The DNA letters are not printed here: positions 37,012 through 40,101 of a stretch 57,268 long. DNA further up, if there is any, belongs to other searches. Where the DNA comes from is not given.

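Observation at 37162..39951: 929-aa fusion of a RecB-like PD-(D/E)xK nuclease with a DnaG-type primase core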

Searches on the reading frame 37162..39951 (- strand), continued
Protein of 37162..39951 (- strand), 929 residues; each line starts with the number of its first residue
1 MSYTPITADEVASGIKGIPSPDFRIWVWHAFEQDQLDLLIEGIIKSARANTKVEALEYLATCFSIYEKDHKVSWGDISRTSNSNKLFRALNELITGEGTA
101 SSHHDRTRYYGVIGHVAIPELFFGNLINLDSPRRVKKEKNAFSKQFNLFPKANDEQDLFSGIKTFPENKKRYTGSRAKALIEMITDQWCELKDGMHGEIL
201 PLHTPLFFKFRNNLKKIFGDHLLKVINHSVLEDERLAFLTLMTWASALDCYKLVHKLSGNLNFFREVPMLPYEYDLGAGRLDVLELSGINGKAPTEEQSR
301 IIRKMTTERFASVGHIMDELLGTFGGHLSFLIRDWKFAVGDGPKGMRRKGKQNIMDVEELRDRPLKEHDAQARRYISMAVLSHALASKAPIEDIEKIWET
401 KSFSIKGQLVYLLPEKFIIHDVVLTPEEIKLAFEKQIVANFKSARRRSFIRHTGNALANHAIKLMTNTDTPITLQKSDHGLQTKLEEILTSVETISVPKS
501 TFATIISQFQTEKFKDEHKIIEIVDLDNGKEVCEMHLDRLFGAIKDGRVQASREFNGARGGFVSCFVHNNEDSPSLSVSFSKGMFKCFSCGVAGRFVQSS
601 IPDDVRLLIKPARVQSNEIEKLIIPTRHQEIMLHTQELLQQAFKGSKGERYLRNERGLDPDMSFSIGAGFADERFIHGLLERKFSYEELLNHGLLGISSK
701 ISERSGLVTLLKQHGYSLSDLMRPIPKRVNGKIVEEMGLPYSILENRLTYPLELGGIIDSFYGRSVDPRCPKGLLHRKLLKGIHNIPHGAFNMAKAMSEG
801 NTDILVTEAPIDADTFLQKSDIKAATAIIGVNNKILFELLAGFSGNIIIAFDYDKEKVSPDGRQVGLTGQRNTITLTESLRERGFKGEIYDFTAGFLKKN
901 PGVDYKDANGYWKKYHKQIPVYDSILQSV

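Call 91: search_protein_families(library=ncbifam, proteins=[L006:11687-13825:-, L014:9297-11189:+, L007:871-2778:+, L009:14163-16031:-], max_evalue=0.001)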
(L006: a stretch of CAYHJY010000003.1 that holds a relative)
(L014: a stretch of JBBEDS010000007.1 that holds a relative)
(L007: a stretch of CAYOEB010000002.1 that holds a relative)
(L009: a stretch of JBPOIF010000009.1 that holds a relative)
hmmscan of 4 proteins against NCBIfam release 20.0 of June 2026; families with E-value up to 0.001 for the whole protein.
L006:11687-13825:- (712 aa): 12 families
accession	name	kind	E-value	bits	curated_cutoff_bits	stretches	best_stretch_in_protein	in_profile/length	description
TIGR00595.1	priA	equivalog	5.5e-46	157.2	230.35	1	233-636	10-426/509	replication restart helicase PriA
NF004069.0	PRK05580.2-1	equivalog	1.1e-42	146.3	767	1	107-635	11-535/612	primosomal protein N'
NF004067.0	PRK05580.1-4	equivalog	7.2e-40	137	763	1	226-634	227-646/737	primosomal protein N'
NF004066.1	PRK05580.1-3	equivalog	7.5e-39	133.6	813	1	213-639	263-704/788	primosomal protein N'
NF004070.0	PRK05580.2-2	equivalog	1.2e-36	126.2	921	1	222-640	218-650/729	primosomal protein N'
NF004065.0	PRK05580.1-1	equivalog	3.9e-31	108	858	1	231-629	227-635/731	primosomal protein N'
NF004072.0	PRK05580.2-4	equivalog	6.8e-28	97.3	1030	1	217-641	133-571/648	primosomal protein N'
NF004071.0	PRK05580.2-3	equivalog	3.2e-25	88.2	1105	1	225-636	226-651/735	primosomal protein N'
NF004068.0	PRK05580.1-5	equivalog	9.5e-23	80.2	1249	1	214-636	271-706/795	primosomal protein N'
NF011453.0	PRK14873.1-3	equivalog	1.7e-12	46.3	812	1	241-650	192-592/653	primosome assembly protein PriA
NF011455.0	PRK14873.1-5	equivalog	2.6e-12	45.8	969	1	395-509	353-464/675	primosomal protein N'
NF011454.0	PRK14873.1-4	equivalog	1.7e-07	30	951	1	397-513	338-449/651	primosomal protein N'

L014:9297-11189:+ (630 aa): 16 families
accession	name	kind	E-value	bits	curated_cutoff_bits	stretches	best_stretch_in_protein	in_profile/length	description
NF004066.1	PRK05580.1-3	equivalog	6.1e-102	342.3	813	2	151-610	290-761/788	primosomal protein N'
TIGR00595.1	priA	equivalog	8.8e-93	311.6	230.35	1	151-610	16-486/509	replication restart helicase PriA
NF004069.0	PRK05580.2-1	equivalog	1.4e-79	268.2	767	1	15-626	11-608/612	primosomal protein N'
NF004067.0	PRK05580.1-4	equivalog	5.2e-74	249.9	763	1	149-626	239-733/737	primosomal protein N'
NF004068.0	PRK05580.1-5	equivalog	1.4e-67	228.5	1249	1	149-608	295-766/795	primosomal protein N'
NF004070.0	PRK05580.2-2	equivalog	1.5e-65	221.7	921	1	153-607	238-701/729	primosomal protein N'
NF004065.0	PRK05580.1-1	equivalog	2.4e-64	217.8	858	1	149-607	233-701/731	primosomal protein N'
NF004072.0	PRK05580.2-4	equivalog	1.9e-57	195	1030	1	149-605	154-618/648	primosomal protein N'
NF004071.0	PRK05580.2-3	equivalog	1.3e-55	188.7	1105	1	151-599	241-698/735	primosomal protein N'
NF011453.0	PRK14873.1-3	equivalog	1.8e-24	85.8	812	1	144-544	183-577/653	primosome assembly protein PriA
NF011452.0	PRK14873.1-2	equivalog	2.6e-22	78.8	980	2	325-405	409-487/708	primosomal protein N'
NF011454.0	PRK14873.1-4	equivalog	6e-21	74.4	951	2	320-406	351-436/651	primosomal protein N'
NF011455.0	PRK14873.1-5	equivalog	1.9e-19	69.4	969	1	314-406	362-456/675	primosomal protein N'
NF011451.0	PRK14873.1-1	equivalog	4.4e-12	45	1147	1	325-406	448-527/764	primosome assembly protein PriA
TIGR00580.2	mfd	equivalog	3e-06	25.9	800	1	183-235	511-565/907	transcription-repair coupling factor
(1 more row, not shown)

L007:871-2778:+ (635 aa): 13 families
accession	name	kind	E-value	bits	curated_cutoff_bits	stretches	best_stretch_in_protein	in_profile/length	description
TIGR00595.1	priA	equivalog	2.4e-50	171.6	230.35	1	146-577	13-446/509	replication restart helicase PriA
NF004066.1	PRK05580.1-3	equivalog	3.3e-42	144.7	813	1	205-573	344-717/788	primosomal protein N'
NF004069.0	PRK05580.2-1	equivalog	5.2e-39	134.2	767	1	20-570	14-549/612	primosomal protein N'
NF004067.0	PRK05580.1-4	equivalog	6.6e-38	130.6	763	1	146-562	238-652/737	primosomal protein N'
NF004070.0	PRK05580.2-2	equivalog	2e-36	125.4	921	1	146-570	233-659/729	primosomal protein N'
NF004072.0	PRK05580.2-4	equivalog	8.1e-33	113.6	1030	1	142-563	149-571/648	primosomal protein N'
NF004065.0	PRK05580.1-1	equivalog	7.8e-30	103.7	858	1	199-574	283-659/731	primosomal protein N'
NF004068.0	PRK05580.1-5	equivalog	1.2e-29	103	1249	1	213-561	359-711/795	primosomal protein N'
NF004071.0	PRK05580.2-3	equivalog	1.5e-27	95.9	1105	1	146-570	238-664/735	primosomal protein N'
NF011453.0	PRK14873.1-3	equivalog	5.3e-21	74.4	812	1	157-600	197-620/653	primosome assembly protein PriA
NF011455.0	PRK14873.1-5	equivalog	2.1e-15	56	969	1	213-432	243-469/675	primosomal protein N'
NF011454.0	PRK14873.1-4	equivalog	8.5e-13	47.5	951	1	195-428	208-445/651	primosomal protein N'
NF011452.0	PRK14873.1-2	equivalog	9e-12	44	980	1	164-432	231-500/708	primosomal protein N'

L009:14163-16031:- (622 aa): 13 families
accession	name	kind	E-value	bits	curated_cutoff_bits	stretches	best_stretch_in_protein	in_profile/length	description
TIGR00595.1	priA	equivalog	4.5e-43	147.6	230.35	1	147-569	14-447/509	replication restart helicase PriA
NF004067.0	PRK05580.1-4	equivalog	1.4e-41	142.7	763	2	146-562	238-665/737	primosomal protein N'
NF004069.0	PRK05580.2-1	equivalog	5e-41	140.8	767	1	13-566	11-557/612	primosomal protein N'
NF004066.1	PRK05580.1-3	equivalog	4.8e-38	131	813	2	147-565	288-721/788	primosomal protein N'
NF004070.0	PRK05580.2-2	equivalog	1.2e-32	113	921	1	148-450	235-543/729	primosomal protein N'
NF004065.0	PRK05580.1-1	equivalog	5.1e-31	107.6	858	1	147-563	233-660/731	primosomal protein N'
NF004068.0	PRK05580.1-5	equivalog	6.3e-22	77.5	1249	1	143-567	291-727/795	primosomal protein N'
NF004072.0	PRK05580.2-4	equivalog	2.8e-20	72.2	1030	1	6-548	7-568/648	primosomal protein N'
NF004071.0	PRK05580.2-3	equivalog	1.7e-18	66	1105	1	306-547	409-652/735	primosomal protein N'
NF011453.0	PRK14873.1-3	equivalog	1.1e-12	46.9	812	1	152-541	193-575/653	primosome assembly protein PriA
NF011455.0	PRK14873.1-5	equivalog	1.1e-09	37.1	969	1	306-538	354-580/675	primosomal protein N'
NF011454.0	PRK14873.1-4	equivalog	1.1e-06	27.4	951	1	307-535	338-555/651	primosomal protein N'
NF011452.0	PRK14873.1-2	equivalog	2.7e-06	25.9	980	1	307-542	392-614/708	primosomal protein N'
